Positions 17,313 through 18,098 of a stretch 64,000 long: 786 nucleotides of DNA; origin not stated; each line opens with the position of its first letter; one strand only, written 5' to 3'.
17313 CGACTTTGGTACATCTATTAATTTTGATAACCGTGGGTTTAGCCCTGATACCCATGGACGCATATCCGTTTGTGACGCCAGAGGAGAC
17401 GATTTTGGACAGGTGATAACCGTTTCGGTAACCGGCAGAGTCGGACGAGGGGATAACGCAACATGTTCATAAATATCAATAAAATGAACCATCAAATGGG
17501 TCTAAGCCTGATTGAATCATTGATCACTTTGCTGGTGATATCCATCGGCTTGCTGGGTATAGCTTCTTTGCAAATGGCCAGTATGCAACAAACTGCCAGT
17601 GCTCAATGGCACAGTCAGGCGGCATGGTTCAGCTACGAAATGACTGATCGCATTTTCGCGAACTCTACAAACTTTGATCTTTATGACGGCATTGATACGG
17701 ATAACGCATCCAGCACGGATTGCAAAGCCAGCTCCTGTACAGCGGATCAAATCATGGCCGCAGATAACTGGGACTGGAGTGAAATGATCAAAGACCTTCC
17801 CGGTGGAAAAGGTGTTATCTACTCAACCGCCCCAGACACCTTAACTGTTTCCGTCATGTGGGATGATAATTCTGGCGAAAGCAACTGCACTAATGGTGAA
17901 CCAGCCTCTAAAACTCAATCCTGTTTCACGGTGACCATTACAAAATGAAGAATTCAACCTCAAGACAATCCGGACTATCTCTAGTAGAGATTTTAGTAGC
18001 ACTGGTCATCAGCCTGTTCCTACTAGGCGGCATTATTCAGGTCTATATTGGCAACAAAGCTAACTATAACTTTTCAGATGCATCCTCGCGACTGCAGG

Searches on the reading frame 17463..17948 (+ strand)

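Call 44: search_protein_families(library=ncbifam, proteins=[window:17463-17948:+], max_evalue=0.00001)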
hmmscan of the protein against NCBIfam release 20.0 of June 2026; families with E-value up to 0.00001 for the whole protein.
window:17463-17948:+ (161 aa): 1 family
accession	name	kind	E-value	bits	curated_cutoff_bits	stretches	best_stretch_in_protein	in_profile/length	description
TIGR02523.1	type_IV_pilV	equivalog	2.5e-23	83.1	52.2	1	11-134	1-139/139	type IV pilus modification protein PilV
